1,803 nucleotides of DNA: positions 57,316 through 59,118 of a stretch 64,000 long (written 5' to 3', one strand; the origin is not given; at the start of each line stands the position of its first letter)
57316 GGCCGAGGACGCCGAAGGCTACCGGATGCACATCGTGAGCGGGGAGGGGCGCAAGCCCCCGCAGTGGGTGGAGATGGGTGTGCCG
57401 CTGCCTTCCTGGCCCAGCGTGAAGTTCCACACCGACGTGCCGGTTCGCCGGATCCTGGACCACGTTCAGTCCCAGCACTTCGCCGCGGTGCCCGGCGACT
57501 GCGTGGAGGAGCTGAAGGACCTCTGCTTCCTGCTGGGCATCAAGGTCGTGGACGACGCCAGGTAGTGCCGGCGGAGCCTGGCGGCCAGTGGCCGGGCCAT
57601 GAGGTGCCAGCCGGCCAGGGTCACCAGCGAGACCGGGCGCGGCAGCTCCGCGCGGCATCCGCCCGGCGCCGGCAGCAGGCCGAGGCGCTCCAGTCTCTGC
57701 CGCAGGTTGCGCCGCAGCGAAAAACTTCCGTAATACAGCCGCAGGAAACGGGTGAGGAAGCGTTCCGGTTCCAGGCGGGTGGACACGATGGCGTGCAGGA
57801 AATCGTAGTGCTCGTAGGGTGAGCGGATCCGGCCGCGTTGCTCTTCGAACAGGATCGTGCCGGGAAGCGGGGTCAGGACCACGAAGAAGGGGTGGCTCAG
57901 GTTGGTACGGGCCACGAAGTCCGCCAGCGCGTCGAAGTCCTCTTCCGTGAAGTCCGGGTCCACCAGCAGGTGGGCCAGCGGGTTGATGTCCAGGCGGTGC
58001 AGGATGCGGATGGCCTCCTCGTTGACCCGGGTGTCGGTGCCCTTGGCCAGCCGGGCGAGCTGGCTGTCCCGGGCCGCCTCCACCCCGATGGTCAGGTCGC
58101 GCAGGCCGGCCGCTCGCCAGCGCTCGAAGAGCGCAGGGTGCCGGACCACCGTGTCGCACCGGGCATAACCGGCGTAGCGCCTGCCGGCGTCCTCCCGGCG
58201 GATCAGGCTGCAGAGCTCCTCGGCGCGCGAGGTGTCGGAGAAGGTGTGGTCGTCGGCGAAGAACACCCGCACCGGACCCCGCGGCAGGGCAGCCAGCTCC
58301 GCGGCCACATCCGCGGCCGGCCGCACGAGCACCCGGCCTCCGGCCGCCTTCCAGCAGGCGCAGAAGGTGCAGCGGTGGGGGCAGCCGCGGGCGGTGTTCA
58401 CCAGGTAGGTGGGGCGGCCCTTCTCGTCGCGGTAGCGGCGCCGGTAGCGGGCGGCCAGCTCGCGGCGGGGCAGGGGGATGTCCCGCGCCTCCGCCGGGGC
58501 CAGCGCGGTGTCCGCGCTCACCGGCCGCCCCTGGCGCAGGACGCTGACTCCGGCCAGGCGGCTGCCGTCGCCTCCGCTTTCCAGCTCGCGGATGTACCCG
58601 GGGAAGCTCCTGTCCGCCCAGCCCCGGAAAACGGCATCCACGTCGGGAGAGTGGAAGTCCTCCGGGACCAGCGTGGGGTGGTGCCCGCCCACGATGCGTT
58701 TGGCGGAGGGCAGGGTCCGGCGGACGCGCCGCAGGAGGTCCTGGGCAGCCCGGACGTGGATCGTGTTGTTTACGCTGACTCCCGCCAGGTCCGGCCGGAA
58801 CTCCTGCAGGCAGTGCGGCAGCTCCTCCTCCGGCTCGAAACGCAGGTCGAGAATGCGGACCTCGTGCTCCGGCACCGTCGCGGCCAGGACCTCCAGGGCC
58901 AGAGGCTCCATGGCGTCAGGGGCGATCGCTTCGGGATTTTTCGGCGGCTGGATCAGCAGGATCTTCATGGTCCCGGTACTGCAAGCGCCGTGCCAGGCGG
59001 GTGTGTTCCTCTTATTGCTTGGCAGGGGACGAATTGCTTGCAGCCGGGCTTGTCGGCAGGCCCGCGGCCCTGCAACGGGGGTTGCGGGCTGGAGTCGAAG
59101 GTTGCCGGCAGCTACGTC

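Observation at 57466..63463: Self-contained histidine kinase / sigma-54 activator / radical SAM module with a consensus sigma-54 promoter abutting the radical SAM start codon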

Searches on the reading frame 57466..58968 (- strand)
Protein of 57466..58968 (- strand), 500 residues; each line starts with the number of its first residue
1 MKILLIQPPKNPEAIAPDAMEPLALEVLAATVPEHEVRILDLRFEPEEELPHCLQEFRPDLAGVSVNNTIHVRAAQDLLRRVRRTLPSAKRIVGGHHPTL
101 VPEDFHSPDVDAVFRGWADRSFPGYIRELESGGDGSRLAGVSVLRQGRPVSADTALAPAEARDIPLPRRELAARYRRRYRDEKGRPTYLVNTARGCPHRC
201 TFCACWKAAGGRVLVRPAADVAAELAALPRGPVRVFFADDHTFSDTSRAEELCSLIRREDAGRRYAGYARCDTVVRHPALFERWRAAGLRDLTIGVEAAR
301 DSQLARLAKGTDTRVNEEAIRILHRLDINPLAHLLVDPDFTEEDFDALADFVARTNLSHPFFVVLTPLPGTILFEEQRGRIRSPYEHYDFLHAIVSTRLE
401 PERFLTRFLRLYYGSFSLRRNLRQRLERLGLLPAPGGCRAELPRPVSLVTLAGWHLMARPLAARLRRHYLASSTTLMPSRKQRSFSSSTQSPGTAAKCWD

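Call 5: search_protein_families(library=pfam, proteins=[window:57466-58968:-], max_evalue=0.01)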
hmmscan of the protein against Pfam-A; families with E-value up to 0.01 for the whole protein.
window:57466-58968:- (500 aa): 2 families
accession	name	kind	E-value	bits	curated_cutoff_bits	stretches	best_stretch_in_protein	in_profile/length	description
PF04055.27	Radical_SAM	-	3.4e-17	63.5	29.5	1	190-352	1-166/166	Radical SAM superfamily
PF02310.24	B12-binding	-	1e-15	58.1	32.1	1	20-123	12-118/121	B12 binding domain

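Call 6: search_protein_families(library=ncbifam, proteins=[window:57466-58968:-], max_evalue=0.01)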
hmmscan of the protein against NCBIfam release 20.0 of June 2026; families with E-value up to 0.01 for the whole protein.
window:57466-58968:- (500 aa): 21 families
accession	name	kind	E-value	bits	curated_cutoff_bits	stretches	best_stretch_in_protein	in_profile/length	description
TIGR04367.1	HpnR_B12_rSAM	equivalog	4.3e-50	170.7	650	1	2-408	2-405/490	hopanoid C-3 methylase HpnR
TIGR02026.1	BchE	equivalog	1e-37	130.2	481.35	1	3-421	2-432/497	magnesium-protoporphyrin IX monomethyl ester anaerobic oxidative cyclase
NF040546.1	rSAM_CUAEP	equivalog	1.9e-18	66.4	500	1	60-357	49-343/468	CUAEP/CCAEP-tail radical SAM (seleno)protein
TIGR04479.1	bcpD_PhpK_rSAM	subfamily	6.1e-18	64.5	600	1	179-354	233-408/504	PhpK family radical SAM P-methyltransferase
TIGR04385.1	B12_rSAM_cofa1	equivalog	9.5e-18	64.6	450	1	2-337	1-345/438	B12 lower ligand biosynthesis radical SAM protein BzaD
TIGR04072.2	rSAM_ladder_B12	equivalog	3.8e-17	62.1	360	1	15-313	11-306/443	lipid biosynthesis B12-binding/radical SAM protein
NF040542.1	rSAM_RCCLKC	equivalog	4e-17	62.5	450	1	59-358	49-353/423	arsinothricin biosynthesis radical SAM protein ArsL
TIGR04014.1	B12_SAM_MJ_0865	equivalog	4.3e-17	62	360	1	57-375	37-356/434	methyl-coenzyme M reductase glutamine C-methyltransferase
TIGR03471.1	HpnJ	equivalog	3.4e-14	52.6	577.6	1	82-377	91-387/472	hopanoid biosynthesis associated radical SAM protein HpnJ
TIGR04013.1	B12_SAM_MJ_1487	hypoth_equivalog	6.7e-12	44.9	251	1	27-221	15-185/382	TIGR04013 family B12-binding domain/radical SAM domain-containing protein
TIGR03975.1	rSAM_ocin_1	subfamily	1.8e-11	43.3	281.85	1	74-350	143-425/606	RiPP maturation radical SAM C-methyltransferase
NF050148.1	rSAM_ApyD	equivalog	2e-11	43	750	1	77-382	92-398/645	RiPP biosynthesis radical SAM protein ApyD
NF045585.1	rSAM_slr0320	equivalog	2e-10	39.8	775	1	190-332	238-383/511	photosystem II high light acclimation radical SAM protein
NF033070.1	rSAM_AprD4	equivalog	3.7e-08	32.7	500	1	163-396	172-411/456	AprD4 family radical SAM diol-dehydratase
TIGR04295.1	B12_rSAM_oligo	hypoth_equivalog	1.8e-06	26.9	400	1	35-247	40-260/422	TIGR04295 family B12-binding domain-containing radical SAM protein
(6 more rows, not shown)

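Call 9: find_homologous_proteins(query=window:57466-58968:-, max_evalue=1e-10)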
Query window:57466-58968:- (500 aa): 1174 proteins with E <= 1e-10 among 8000 candidates; the best 120 are listed.
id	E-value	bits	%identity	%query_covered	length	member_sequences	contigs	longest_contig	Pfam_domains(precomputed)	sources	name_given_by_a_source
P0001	0.0e+0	1132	100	100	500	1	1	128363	PF04055.28,PF02310.25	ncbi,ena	-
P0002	9.7e-278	940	86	96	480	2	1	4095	PF04055.28,PF02310.25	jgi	jgi:radical SAM superfamily enzyme YgiQ (UPF0313 family)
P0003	1.8e-267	906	85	96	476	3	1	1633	PF04055.28,PF02310.25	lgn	-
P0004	8.0e-249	844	79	96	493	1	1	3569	PF04055.28,PF02310.25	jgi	-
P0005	9.0e-248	841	80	94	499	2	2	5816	PF04055.28,PF02310.25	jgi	jgi:radical SAM superfamily enzyme YgiQ (UPF0313 family)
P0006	1.8e-246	837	80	94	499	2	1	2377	PF04055.28,PF02310.25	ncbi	-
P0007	2.2e-219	747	68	98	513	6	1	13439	PF04055.28,PF02310.25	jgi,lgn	-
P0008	2.9e-212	724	70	94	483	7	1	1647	PF04055.28,PF02310.25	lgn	-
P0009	5.7e-210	716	68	94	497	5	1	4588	PF04055.28,PF02310.25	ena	-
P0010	2.5e-207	708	67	94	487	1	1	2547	PF04055.28,PF02310.25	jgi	jgi:radical SAM superfamily enzyme YgiQ (UPF0313 family)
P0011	6.0e-207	706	67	96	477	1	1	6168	PF04055.28,PF02310.25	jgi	jgi:radical SAM superfamily enzyme YgiQ (UPF0313 family)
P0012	8.9e-204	696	67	94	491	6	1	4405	PF04055.28,PF02310.25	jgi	jgi:radical SAM superfamily enzyme YgiQ (UPF0313 family)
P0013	7.4e-200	683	65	94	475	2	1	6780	PF04055.28,PF02310.25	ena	-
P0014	1.7e-173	596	79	66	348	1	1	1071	PF04055.28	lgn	-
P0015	6.2e-169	581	73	71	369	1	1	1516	PF04055.28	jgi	jgi:radical SAM superfamily enzyme YgiQ (UPF0313 family)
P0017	6.4e-143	495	48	95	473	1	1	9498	PF04055.28,PF02310.25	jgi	-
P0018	6.7e-140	485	47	94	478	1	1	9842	PF04055.28,PF02310.25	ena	-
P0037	1.3e-122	428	45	86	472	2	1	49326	PF04055.28,PF02310.25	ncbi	ncbi:MAG: radical SAM protein [bacterium]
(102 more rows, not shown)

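Call 10: find_encoding_contigs(protein=P0001, flank=10000, max_places=3)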
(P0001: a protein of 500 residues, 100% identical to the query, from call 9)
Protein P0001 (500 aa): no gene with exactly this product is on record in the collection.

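Call 11: find_encoding_contigs(protein=P0007, flank=10000, max_places=3)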
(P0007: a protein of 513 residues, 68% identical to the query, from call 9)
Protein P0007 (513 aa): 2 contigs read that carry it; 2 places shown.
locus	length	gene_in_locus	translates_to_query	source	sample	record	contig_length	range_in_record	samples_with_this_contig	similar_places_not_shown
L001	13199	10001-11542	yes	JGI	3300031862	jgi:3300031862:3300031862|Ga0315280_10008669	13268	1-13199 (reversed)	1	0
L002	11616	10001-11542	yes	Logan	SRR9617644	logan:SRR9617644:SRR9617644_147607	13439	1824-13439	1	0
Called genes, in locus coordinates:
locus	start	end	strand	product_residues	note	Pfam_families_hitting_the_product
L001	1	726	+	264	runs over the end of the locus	?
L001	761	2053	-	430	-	PF10509:GalKase_gal_bdg, PF00288:GHMP_kinases_N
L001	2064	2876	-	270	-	PF04909:Amidohydro_2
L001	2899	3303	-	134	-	PF10509:GalKase_gal_bdg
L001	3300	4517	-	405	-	PF01041:DegT_DnrJ_EryC1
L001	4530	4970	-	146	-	PF01370:Epimerase, PF04321:RmlD_sub_bind (weak)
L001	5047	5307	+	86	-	PF02633:Creatininase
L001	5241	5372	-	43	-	-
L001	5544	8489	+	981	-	PF00672:HAMP, PF13426:PAS_9 (faint), PF00512:HisKA (weak), PF02518:HATPase_c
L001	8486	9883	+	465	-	PF00072:Response_reg, PF00158:Sigma54_activat, PF13191:AAA_16 (faint), PF14532:Sigma54_activ_2, PF25601:AAA_lid_14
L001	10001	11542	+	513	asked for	PF02310:B12-binding, PF04055:Radical_SAM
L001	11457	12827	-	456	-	PF00202:Aminotran_3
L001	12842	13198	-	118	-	?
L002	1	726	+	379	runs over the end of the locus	PF01408:GFO_IDH_MocA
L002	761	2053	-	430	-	PF10509:GalKase_gal_bdg, PF00288:GHMP_kinases_N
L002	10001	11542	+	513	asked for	PF02310:B12-binding, PF04055:Radical_SAM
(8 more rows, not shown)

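Call 13: find_encoding_contigs(protein=P0017, flank=10000, max_places=2)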
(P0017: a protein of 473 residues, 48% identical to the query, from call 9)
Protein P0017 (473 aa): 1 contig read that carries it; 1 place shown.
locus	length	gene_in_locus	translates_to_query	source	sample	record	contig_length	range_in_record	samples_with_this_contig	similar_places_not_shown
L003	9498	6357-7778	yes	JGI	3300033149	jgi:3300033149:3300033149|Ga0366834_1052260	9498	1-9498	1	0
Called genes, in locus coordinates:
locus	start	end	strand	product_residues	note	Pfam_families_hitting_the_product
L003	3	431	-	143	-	?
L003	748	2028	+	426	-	PF00365:PFK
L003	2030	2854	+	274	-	PF01734:Patatin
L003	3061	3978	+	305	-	PF00005:ABC_tran, PF13304:AAA_21, PF13732:DrrA1-3_C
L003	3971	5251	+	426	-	PF12679:ABC2_membrane_2 (weak), PF12698:ABC2_membrane_3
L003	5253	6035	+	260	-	PF01569:PAP2 (weak)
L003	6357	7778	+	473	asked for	PF02310:B12-binding, PF04055:Radical_SAM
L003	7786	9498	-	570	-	?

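Call 14: find_encoding_contigs(protein=P0018, flank=10000, max_places=2)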
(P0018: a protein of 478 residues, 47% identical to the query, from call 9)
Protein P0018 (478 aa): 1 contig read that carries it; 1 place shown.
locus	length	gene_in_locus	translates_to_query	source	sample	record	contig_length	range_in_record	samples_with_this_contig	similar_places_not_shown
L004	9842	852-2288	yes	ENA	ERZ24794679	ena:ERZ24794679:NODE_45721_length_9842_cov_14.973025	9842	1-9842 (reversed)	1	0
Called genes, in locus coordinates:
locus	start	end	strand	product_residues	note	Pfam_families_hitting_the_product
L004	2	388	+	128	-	?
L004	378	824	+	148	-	PF07291:MauE, PF07681:DoxX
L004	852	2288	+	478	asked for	PF02310:B12-binding, PF04055:Radical_SAM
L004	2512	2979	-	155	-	PF13616:Rotamase_3, PF00639:Rotamase, PF13145:Rotamase_2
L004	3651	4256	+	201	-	-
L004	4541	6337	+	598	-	PF02518:HATPase_c, PF13589:HATPase_c_3, PF01119:DNA_mis_repair, PF08676:MutL_C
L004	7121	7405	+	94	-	PF01715:IPPT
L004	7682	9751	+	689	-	PF16216:GxGYxYP_N (weak), PF20957:GxGYxYP_N_2nd, PF20958:GxGYxYP_N_3rd, PF14323:GxGYxYP_C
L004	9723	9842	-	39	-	?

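Call 15: find_encoding_contigs(protein=P0037, flank=10000, max_places=2)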
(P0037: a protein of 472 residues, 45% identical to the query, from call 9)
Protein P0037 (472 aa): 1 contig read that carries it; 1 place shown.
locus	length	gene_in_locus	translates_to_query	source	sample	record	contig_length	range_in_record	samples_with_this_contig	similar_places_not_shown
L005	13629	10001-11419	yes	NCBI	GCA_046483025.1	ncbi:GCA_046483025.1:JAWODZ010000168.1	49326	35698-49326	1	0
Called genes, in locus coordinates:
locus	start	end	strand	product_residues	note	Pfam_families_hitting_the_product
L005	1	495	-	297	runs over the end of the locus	PF07998:Peptidase_M54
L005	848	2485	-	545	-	PF03577:Peptidase_C69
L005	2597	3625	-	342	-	PF05544:Pro_racemase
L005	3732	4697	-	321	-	PF02423:OCD_Mu_crystall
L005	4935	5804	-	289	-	PF07719:TPR_2 (faint), PF13181:TPR_8 (faint), PF21033:RMD1-3, PF00515:TPR_1 (faint), PF06552:TOM20_plant (faint), PF13414:TPR_11 (weak), PF13428:TPR_14 (faint), PF13414:TPR_11 (weak), +1 more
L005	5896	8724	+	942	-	PF00005:ABC_tran (faint), PF02463:SMC_N (faint), PF13191:AAA_16 (faint), PF13555:AAA_29 (faint), PF20703:nSTAND1 (faint), PF17760:UvrA_inter, PF17755:UvrA_DNA-bind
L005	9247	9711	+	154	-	PF01797:Y1_Tnp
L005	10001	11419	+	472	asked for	PF02310:B12-binding, PF04055:Radical_SAM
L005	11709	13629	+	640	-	PF00128:Alpha-amylase (weak)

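Call 17: find_related_loci(query=A1, collection=genome_contigs, flank=10000)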
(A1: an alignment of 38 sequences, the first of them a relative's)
Query A1 (500 aa) in genome_contigs; peptide patterns used: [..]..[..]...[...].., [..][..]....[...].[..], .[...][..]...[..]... (x = any residue, [..] = any of these).
600 stretches matched a pattern (row limit reached: there are more); 524 encode a relative of the query (tblastn E <= 1e-3); the best 80 are kept; 80 distinct loci.
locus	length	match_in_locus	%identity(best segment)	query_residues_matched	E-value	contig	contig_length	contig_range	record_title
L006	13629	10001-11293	45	1-431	4e-134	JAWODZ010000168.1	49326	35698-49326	MAG: bacterium isolate BLK5-2.bin.76 k191_347145, whole genome shotgun sequence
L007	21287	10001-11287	44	1-429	2e-127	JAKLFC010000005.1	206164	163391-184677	MAG: Bacteroidetes bacterium isolate RA.bin148 RA.bin148_5, whole genome shotgun sequence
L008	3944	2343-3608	45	1-422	3e-121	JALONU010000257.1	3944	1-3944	MAG: Bacteroidales bacterium isolate Prado085 scaffold_82023, whole genome shotgun sequence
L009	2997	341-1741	33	1-471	1e-91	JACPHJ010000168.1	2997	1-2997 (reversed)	MAG: Planctomycetota bacterium isolate NC_groundwater_411_Ag_B-0.1um_42_12 GD18-4_B1_scaffold_1624142, whole genome shot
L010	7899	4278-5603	35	1-441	1e-80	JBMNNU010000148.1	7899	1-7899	MAG: Chloroflexota bacterium isolate SBF912SR1HQ0014 scaffold_32112_c1, whole genome shotgun sequence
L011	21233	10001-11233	34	1-412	2e-79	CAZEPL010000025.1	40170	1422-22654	MAG TPA_asm: uncultured Spirochaetaceae bacterium isolate binchicken_co228_579 genome assembly, contig: NODE_1110_length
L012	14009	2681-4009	38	1-434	2e-78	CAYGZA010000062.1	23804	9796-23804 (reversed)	MAG TPA_asm: uncultured Planctomycetaceae bacterium isolate ERP119294_co1_481 genome assembly, contig: NODE_2520_length_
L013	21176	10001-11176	36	21-412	4e-76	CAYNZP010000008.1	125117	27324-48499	MAG TPA_asm: uncultured Planctomycetaceae bacterium isolate SRP077602_co10_423 genome assembly, contig: NODE_225_length_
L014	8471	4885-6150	38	1-412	3e-76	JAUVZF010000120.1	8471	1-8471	MAG: Planctomycetota bacterium isolate CSMAG_1261 CSMAG_1261_k141_446640_length_8471_cov_13.0000, whole genome shotgun s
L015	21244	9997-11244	36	1-416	1e-75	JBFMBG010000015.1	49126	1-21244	MAG: Bacillota bacterium isolate MAG158 MAG158_15, whole genome shotgun sequence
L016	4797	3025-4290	32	1-423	2e-73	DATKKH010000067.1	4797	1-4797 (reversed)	MAG TPA_asm: Terriglobales bacterium isolate SMAG_U14652 k141_72528, whole genome shotgun sequence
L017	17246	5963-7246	35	1-431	1e-72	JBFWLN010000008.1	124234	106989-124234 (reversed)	MAG: Desulfobulbus sp. isolate CA_2019_NHSR_67 NODE_418_length_124234_cov_12.951421_NHSR, whole genome shotgun sequence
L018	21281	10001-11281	37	1-423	4e-72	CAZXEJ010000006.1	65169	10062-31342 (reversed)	MAG TPA_asm: uncultured Spirochaetia bacterium isolate SRP216583_co2_250 genome assembly, contig: NODE_180_length_65169_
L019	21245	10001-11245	35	1-411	2e-70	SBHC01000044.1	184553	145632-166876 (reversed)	MAG: Deltaproteobacteria bacterium isolate M3003 scaffold_17_1, whole genome shotgun sequence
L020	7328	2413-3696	34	1-431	1e-69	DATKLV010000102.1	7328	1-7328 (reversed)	MAG TPA_asm: Desulfomonilia bacterium isolate SMAG_U14694 k141_3838978, whole genome shotgun sequence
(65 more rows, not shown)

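Call 18: find_related_loci(query=window:57466-58968:-, collection=metagenome_contigs, flank=10000)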
Query window:57466-58968:- (500 aa) in metagenome_contigs; peptide patterns used: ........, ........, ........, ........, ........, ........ (x = any residue, [..] = any of these).
307 stretches matched a pattern; 65 encode a relative of the query (tblastn E <= 1e-3); 65 distinct loci.
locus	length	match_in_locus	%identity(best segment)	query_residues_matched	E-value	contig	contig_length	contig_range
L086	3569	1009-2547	79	1-500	0e+0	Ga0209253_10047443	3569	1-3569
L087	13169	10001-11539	67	1-498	0e+0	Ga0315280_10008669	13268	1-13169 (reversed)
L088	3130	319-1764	38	1-485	1e-110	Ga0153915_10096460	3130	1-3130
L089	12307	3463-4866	40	1-469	4e-107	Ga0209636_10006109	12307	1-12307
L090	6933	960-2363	39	1-469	4e-107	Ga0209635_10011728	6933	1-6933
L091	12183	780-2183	39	1-469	4e-107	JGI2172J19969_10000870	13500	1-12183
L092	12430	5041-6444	38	1-469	1e-106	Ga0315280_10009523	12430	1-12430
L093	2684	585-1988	39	1-469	2e-110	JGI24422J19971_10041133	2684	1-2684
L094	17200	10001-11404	39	1-469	2e-106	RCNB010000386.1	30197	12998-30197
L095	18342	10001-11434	38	1-479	8e-106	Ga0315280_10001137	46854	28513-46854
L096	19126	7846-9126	40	1-429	4e-105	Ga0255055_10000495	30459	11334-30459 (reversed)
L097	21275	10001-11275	41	1-427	4e-105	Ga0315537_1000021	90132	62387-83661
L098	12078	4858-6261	39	1-469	1e-103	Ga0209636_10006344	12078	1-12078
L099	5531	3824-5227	40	1-469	2e-103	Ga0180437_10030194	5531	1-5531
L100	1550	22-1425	38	1-469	5e-111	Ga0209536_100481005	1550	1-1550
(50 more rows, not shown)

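Call 19: find_encoding_contigs(protein=P0005, flank=10000, max_places=2)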
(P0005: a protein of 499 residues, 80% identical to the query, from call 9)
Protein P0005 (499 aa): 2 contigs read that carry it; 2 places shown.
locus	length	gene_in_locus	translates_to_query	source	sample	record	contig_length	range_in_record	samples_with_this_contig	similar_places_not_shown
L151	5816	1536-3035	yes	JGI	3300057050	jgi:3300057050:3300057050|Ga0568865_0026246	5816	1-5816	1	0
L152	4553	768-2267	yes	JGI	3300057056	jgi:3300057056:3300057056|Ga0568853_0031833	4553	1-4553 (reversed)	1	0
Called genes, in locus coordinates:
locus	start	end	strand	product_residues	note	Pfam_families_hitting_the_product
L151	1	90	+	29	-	?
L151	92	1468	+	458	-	PF00072:Response_reg, PF00158:Sigma54_activat, PF14532:Sigma54_activ_2, PF25601:AAA_lid_14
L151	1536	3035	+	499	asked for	PF02310:B12-binding, PF04055:Radical_SAM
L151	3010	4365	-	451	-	-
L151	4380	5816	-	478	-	?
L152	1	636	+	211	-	?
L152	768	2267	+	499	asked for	PF02310:B12-binding, PF04055:Radical_SAM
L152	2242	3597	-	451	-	-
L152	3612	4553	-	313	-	?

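Call 20: find_encoding_contigs(protein=P0011, flank=10000, max_places=2)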
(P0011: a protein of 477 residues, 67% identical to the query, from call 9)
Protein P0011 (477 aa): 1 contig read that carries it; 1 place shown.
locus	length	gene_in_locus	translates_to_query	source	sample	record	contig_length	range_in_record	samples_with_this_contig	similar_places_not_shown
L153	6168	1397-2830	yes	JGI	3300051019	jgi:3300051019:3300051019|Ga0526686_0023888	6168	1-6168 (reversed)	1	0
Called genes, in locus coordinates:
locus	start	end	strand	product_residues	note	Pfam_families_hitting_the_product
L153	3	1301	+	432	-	?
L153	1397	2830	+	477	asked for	PF02310:B12-binding, PF04055:Radical_SAM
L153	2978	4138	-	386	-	PF13173:AAA_14, PF13635:DUF4143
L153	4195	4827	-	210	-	PF08843:AbiEii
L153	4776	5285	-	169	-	PF01381:HTH_3, PF13443:HTH_26 (weak), PF13560:HTH_31, PF21956:DUF6922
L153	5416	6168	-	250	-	?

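Call 21: find_encoding_contigs(protein=P0013, flank=10000, max_places=2)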
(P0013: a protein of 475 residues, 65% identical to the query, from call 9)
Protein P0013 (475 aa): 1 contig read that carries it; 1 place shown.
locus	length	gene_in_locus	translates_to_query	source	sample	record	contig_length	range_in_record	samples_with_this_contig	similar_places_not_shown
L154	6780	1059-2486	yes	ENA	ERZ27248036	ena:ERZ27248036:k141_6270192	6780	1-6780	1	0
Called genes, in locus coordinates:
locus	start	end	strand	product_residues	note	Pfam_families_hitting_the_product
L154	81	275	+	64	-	-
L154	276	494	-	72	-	-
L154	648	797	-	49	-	-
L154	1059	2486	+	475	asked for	PF02310:B12-binding, PF04055:Radical_SAM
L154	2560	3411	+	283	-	PF00106:adh_short, PF08659:KR (weak), PF13561:adh_short_C2, PF08643:DUF1776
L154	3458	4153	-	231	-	-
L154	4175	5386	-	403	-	PF00201:UDPGT, PF04101:Glyco_tran_28_C, PF06722:EryCIII-like_C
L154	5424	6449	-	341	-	PF04055:Radical_SAM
